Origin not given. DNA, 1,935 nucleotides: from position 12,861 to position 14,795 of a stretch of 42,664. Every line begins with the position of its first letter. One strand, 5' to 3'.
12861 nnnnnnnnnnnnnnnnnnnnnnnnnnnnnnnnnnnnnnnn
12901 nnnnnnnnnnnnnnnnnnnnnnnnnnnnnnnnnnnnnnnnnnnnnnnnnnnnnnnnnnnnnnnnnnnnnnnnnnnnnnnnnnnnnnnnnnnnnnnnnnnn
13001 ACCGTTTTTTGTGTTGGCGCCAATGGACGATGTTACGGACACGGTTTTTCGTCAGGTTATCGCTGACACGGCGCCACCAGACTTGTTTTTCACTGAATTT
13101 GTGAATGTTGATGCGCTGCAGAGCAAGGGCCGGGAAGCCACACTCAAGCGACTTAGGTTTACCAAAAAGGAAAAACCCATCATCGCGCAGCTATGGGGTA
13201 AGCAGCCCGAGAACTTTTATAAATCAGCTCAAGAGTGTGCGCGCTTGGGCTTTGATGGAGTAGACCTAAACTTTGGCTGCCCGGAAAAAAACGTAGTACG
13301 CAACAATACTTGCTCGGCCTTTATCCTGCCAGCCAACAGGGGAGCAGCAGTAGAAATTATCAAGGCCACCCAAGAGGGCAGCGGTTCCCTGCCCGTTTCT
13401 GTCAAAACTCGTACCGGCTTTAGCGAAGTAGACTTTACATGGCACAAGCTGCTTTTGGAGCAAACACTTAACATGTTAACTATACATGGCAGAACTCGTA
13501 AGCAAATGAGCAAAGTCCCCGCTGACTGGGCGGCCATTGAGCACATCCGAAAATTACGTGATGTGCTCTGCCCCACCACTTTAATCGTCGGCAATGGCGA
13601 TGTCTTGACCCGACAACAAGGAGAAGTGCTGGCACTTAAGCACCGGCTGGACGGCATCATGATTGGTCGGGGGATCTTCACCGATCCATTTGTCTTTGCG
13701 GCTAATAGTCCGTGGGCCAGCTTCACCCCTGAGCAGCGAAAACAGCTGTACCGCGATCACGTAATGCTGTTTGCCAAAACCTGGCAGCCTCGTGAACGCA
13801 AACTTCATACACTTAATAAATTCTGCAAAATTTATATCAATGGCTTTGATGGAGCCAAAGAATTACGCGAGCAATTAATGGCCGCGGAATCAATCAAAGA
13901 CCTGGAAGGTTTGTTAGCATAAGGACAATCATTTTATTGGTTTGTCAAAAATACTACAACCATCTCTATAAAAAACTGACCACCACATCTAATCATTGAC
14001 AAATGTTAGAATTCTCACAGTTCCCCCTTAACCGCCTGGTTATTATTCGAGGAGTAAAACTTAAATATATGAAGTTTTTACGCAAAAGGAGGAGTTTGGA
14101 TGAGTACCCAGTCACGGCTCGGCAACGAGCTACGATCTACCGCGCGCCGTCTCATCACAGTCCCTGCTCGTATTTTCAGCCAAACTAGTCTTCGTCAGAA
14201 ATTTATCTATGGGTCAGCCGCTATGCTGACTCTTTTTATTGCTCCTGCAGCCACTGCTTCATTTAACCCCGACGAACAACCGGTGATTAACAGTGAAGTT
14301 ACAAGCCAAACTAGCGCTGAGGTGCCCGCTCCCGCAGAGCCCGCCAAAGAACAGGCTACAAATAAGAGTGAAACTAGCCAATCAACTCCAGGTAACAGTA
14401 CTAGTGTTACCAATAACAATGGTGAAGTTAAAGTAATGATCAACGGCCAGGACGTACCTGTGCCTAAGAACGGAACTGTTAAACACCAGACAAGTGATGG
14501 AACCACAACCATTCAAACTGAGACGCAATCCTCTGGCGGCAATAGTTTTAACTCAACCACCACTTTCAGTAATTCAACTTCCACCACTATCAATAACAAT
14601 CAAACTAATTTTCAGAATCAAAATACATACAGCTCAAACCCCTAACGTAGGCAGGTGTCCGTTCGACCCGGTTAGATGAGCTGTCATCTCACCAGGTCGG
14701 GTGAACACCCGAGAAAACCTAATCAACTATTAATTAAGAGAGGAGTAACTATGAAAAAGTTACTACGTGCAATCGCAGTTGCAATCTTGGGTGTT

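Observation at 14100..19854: Sortase-linked locus of exported 'NTGPNS...SGDAxV' module proteins: candidate uncharacterised cell-surface fibre or coat system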

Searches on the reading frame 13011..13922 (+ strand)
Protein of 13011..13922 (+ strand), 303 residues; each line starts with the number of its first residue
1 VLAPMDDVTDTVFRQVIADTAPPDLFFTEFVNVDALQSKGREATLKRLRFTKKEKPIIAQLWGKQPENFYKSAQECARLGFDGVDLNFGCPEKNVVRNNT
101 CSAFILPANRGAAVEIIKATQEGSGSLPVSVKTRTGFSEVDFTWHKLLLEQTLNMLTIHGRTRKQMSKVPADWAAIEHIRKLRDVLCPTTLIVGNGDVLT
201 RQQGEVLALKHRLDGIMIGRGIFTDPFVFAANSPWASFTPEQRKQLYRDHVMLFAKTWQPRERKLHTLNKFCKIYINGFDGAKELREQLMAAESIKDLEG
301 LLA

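Call 80: search_protein_families(library=pfam, proteins=[window:13011-13922:+], max_evalue=0.0001)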
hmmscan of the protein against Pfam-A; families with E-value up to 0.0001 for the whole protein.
window:13011-13922:+ (303 aa): 1 family
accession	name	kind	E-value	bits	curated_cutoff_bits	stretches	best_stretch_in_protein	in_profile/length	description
PF01207.24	Dus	-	3.2e-47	161.6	20.4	1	1-295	1-295/311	Dihydrouridine synthase (Dus)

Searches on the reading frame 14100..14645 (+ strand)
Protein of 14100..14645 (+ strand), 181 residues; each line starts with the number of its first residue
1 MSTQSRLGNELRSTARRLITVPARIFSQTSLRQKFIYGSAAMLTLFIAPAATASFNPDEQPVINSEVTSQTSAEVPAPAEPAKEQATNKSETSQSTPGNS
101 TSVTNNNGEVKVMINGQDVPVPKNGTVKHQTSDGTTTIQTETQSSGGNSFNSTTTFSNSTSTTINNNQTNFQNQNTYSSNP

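Call 3: search_protein_families(library=pfam, proteins=[window:14100-14645:+], max_evalue=1)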
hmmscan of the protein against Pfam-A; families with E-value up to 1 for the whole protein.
window:14100-14645:+ (181 aa): 1 family
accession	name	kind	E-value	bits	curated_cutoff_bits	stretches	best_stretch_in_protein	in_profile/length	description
PF22820.2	TcaA_3rd_4th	-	0.026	14.9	27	1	99-155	3-61/73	TcaA protein 3rd/4th domain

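Call 4: search_protein_families(library=ncbifam, proteins=[window:14100-14645:+], max_evalue=1)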
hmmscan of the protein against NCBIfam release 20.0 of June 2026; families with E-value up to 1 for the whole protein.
window:14100-14645:+ (181 aa): 0 families

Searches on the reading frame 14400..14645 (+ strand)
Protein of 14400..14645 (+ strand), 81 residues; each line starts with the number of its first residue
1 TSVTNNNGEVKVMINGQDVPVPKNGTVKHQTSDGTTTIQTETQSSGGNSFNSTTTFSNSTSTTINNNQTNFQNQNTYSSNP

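Call 97: search_protein_families(library=pfam, proteins=[window:14400-14645:+], max_evalue=10)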
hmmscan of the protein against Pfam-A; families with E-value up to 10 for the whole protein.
window:14400-14645:+ (81 aa): 3 families
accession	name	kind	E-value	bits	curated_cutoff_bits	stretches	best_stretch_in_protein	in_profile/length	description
PF22820.2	TcaA_3rd_4th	-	0.014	15.8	27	1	2-56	6-62/73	TcaA protein 3rd/4th domain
PF09136.16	Glucodextran_B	-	0.033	14.5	27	1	7-57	28-80/83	Glucodextranase, domain B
PF18573.7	BclA_C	-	0.52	10.6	38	1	4-74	5-76/128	BclA C-terminal domain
